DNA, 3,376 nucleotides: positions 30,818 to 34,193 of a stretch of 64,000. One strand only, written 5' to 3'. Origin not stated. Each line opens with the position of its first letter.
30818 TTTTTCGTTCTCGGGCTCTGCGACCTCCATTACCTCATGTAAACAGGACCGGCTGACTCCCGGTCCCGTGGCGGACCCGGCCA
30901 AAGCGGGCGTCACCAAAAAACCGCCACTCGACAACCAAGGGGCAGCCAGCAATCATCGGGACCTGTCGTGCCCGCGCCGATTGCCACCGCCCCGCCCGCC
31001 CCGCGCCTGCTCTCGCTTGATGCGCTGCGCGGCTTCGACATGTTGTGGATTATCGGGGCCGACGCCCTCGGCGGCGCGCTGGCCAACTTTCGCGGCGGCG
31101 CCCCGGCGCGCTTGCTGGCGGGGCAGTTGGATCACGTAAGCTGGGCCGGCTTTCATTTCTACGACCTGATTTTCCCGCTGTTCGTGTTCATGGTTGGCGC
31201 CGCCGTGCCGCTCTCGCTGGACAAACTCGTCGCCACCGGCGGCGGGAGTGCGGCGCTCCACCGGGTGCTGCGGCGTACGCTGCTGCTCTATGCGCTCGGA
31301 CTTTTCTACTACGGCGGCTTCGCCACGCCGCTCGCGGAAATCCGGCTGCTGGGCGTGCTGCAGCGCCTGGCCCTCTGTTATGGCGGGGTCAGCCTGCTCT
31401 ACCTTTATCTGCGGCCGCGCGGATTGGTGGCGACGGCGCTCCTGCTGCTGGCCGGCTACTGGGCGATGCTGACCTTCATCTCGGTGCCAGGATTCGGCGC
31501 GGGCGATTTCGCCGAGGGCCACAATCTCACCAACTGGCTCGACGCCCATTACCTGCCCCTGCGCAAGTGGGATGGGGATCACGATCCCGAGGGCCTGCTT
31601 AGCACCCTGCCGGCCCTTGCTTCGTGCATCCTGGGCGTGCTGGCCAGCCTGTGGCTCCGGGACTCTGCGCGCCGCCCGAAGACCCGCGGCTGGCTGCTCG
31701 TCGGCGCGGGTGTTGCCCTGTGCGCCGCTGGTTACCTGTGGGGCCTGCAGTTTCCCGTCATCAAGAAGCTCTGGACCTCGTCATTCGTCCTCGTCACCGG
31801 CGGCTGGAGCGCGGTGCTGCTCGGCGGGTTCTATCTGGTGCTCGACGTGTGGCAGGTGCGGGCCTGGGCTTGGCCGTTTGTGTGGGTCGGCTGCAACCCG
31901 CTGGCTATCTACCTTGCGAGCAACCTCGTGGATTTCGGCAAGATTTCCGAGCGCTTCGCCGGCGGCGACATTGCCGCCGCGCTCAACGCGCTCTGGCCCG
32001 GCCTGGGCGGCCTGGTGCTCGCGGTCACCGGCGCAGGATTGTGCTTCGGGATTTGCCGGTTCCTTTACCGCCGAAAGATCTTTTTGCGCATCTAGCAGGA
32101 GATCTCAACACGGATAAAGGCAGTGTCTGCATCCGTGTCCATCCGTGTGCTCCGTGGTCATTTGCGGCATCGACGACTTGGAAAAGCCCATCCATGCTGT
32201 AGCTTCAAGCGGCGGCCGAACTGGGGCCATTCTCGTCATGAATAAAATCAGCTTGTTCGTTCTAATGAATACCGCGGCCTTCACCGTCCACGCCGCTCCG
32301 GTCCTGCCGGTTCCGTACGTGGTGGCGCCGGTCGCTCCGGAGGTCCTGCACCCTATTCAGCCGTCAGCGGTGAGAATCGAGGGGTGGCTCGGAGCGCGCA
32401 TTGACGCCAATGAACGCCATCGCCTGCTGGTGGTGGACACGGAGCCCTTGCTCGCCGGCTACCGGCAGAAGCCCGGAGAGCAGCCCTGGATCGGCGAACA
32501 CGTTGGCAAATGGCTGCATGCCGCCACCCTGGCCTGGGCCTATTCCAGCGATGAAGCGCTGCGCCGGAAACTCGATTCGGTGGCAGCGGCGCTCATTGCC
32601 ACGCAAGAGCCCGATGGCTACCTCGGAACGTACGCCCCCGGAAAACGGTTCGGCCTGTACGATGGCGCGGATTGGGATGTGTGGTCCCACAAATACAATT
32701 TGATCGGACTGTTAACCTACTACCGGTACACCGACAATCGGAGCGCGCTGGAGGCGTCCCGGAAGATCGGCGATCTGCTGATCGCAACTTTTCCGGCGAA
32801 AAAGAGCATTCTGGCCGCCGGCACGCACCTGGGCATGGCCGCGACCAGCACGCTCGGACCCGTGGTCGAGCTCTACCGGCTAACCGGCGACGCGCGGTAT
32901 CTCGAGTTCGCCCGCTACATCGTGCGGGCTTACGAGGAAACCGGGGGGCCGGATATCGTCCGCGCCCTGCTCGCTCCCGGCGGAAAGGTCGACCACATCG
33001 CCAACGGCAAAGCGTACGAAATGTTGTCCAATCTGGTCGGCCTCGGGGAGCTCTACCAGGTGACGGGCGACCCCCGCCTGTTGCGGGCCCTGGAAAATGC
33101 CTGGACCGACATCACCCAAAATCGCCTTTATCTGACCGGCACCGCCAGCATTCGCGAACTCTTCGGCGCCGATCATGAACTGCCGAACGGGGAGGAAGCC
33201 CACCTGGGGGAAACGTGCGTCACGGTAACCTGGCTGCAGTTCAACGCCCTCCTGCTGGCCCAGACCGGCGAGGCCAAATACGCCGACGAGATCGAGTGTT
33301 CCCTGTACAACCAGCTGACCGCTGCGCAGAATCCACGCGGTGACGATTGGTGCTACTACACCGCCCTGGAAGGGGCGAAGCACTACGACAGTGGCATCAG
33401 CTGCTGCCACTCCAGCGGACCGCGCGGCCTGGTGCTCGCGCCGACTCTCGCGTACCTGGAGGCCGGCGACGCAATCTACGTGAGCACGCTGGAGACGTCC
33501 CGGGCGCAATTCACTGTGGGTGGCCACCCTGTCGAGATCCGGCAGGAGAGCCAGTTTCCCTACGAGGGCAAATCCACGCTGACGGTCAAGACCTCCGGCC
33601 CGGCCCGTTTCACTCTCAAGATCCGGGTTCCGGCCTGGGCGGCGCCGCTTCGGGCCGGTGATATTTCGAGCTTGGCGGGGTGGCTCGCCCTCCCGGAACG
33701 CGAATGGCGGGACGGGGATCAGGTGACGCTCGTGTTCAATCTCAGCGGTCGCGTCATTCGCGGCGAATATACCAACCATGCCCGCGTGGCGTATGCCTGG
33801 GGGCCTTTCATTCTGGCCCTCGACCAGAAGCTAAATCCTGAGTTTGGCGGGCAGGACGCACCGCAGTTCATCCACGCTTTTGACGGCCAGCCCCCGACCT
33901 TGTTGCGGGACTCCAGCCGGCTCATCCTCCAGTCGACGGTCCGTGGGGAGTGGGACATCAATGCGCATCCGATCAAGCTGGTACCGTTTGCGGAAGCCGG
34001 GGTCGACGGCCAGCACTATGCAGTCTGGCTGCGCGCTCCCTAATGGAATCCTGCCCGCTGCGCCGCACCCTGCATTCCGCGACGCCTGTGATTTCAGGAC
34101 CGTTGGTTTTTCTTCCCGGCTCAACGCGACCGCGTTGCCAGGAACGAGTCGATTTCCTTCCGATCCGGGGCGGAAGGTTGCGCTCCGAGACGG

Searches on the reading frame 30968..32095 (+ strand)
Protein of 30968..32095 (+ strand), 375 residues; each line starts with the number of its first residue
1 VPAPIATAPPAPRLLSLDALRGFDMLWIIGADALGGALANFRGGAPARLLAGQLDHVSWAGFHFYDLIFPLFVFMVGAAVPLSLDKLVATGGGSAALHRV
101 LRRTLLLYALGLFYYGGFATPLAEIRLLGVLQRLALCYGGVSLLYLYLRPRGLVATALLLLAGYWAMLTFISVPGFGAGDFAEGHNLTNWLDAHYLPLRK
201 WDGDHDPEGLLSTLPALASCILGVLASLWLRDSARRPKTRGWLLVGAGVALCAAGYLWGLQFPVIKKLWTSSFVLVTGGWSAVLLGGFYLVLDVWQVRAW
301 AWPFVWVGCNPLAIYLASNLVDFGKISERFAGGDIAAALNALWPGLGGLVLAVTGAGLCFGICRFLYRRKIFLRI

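Call 78: search_protein_families(library=pfam, proteins=[window:30968-32095:+], max_evalue=0.001)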
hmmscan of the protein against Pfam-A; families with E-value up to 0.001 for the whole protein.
window:30968-32095:+ (375 aa): 1 family
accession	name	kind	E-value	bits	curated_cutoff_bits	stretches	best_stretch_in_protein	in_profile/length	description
PF16401.11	DUF5009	-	2.9e-07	30.6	25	1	16-115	4-104/260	Domain of unknown function (DUF5009)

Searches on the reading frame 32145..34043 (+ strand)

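Call 78: search_protein_families(library=pfam, proteins=[window:32145-34043:+], max_evalue=0.001)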
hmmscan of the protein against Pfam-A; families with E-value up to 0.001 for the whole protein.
window:32145-34043:+ (632 aa): 2 families
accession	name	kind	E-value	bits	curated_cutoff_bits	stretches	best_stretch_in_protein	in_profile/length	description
PF07944.18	Beta-AFase-like_GH127_cat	-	5.8e-55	187.3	24.9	1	111-427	51-369/376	Beta-L-arabinofuranosidase, GH127 catalytic domain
PF20736.2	Glyco_hydro127M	-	1.9e-12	47.5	24.2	1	444-532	2-94/95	Beta-L-arabinofuranosidase, GH127 middle domain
